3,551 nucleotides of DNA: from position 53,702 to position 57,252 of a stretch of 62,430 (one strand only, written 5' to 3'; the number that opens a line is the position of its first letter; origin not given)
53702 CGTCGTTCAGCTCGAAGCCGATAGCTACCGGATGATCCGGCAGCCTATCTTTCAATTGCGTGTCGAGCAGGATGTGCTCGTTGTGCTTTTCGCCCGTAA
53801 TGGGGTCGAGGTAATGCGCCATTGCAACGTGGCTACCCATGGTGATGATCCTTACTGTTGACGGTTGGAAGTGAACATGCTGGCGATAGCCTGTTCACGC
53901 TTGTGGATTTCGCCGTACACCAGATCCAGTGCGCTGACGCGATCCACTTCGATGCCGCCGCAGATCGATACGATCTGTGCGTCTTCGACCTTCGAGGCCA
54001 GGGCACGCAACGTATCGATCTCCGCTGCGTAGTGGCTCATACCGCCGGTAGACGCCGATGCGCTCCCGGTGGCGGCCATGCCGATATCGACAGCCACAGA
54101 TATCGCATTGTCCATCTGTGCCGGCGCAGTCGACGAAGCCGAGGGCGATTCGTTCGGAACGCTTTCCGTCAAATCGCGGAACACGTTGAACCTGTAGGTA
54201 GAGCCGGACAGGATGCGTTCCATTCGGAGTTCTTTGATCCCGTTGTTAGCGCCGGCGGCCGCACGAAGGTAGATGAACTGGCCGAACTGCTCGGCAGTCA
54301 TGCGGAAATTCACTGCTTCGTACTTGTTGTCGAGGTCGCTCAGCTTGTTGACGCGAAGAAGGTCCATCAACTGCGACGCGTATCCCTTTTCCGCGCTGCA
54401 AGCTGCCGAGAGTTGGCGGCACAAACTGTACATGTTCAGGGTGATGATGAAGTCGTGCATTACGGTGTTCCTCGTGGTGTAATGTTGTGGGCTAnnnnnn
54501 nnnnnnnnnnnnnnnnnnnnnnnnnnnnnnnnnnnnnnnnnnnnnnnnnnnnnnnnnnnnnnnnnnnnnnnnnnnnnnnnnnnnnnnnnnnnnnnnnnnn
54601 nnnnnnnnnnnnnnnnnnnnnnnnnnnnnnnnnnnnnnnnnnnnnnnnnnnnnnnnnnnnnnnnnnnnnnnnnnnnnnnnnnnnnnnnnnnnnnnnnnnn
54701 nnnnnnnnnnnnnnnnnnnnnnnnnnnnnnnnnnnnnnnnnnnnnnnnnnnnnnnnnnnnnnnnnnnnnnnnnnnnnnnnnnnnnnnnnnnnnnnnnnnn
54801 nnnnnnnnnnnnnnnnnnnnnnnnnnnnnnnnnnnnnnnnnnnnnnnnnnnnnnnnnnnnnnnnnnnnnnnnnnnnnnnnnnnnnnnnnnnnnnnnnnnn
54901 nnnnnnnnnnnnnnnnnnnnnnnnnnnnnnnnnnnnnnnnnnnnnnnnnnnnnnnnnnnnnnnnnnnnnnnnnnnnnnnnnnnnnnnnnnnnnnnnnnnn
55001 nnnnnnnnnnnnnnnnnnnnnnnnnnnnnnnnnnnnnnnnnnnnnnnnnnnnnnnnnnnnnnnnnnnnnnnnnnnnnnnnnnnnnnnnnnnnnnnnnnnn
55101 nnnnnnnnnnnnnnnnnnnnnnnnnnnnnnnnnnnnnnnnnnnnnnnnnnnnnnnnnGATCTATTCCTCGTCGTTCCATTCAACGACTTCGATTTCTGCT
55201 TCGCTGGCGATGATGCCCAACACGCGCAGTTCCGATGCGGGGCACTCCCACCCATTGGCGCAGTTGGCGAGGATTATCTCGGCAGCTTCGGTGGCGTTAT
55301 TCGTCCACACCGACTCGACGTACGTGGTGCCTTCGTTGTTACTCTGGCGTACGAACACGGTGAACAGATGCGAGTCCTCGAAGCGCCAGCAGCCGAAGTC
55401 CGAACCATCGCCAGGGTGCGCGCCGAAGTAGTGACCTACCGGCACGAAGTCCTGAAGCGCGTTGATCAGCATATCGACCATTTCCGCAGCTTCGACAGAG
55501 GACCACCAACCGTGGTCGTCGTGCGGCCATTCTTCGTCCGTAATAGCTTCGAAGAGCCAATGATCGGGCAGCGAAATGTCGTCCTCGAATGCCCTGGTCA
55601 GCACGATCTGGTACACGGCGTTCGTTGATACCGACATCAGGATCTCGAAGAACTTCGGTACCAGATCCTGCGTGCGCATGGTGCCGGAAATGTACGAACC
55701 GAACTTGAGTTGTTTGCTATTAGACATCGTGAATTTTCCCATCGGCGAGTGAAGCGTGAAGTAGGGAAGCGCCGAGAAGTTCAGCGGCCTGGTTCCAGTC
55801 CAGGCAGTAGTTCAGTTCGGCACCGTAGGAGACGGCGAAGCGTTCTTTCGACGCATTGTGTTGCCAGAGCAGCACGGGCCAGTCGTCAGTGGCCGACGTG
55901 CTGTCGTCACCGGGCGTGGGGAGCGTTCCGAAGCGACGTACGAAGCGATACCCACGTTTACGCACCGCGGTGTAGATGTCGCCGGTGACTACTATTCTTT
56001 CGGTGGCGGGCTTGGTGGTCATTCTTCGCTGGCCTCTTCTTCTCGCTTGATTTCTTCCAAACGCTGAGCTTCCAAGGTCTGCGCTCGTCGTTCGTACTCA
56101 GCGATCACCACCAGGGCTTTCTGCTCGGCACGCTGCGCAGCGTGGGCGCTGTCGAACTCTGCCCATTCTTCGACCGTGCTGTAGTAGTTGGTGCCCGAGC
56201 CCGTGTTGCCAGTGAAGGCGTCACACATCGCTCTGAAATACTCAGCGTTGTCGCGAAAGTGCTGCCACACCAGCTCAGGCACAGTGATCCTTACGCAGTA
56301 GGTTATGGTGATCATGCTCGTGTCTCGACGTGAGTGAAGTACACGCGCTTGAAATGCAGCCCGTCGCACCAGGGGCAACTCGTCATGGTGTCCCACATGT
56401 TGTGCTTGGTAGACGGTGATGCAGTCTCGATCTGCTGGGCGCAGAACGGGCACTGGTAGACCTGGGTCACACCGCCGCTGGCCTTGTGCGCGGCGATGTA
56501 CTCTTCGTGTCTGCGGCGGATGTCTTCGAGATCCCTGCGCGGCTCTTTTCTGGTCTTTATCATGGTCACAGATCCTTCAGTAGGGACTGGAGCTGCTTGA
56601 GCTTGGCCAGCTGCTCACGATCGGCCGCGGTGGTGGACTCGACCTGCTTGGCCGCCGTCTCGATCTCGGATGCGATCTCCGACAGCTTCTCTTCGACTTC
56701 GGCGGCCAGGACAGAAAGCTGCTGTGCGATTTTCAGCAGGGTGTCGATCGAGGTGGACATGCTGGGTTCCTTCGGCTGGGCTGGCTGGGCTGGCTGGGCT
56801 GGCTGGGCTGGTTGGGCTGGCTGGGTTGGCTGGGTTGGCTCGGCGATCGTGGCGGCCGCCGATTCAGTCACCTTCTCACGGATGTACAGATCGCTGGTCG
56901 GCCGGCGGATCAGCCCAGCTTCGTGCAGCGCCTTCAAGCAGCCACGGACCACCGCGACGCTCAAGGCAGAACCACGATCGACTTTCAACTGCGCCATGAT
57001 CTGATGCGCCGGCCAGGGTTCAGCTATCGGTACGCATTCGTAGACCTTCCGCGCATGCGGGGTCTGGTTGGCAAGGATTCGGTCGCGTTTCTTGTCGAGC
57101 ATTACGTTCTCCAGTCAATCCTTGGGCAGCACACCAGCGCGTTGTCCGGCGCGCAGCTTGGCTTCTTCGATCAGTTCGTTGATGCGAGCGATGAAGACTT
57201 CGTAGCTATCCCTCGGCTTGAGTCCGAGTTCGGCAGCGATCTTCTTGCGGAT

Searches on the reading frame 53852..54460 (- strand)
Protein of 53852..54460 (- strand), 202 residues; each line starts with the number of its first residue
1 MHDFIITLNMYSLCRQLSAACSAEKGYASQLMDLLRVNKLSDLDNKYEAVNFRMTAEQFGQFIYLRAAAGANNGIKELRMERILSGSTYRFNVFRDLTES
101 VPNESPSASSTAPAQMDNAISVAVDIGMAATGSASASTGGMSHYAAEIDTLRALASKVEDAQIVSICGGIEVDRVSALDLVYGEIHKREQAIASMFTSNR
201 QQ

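Call 91: search_protein_families(library=phrogs, proteins=[window:53852-54460:-], max_evalue=1e-10)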
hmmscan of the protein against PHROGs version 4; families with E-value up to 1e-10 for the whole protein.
window:53852-54460:- (202 aa): 1 family
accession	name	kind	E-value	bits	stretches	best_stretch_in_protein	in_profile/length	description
phrog_29732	-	unknown function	4.4e-128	426.1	1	1-202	1-203/203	-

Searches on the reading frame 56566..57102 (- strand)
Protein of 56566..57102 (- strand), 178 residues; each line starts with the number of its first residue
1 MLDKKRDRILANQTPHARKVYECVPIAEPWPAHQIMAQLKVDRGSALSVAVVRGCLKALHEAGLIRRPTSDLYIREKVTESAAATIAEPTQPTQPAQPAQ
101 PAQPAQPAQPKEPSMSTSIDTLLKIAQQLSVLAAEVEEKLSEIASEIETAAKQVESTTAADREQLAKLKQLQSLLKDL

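Call 31: search_protein_families(library=pfam, proteins=[window:56566-57102:-], max_evalue=0.01)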
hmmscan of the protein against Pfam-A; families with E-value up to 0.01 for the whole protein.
window:56566-57102:- (178 aa): 1 family
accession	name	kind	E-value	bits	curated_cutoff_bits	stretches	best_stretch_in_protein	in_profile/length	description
PF02948.20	Amelogenin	-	0.0074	17.3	27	0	87-114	122-149/179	Amelogenin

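Call 40: search_protein_families(library=phrogs, proteins=[window:56566-57102:-], max_evalue=0.001)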
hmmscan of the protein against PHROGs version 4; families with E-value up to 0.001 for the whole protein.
window:56566-57102:- (178 aa): 1 family
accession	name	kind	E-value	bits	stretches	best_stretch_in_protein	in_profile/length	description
phrog_4405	-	unknown function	7.8e-61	206.1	1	1-178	1-167/168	-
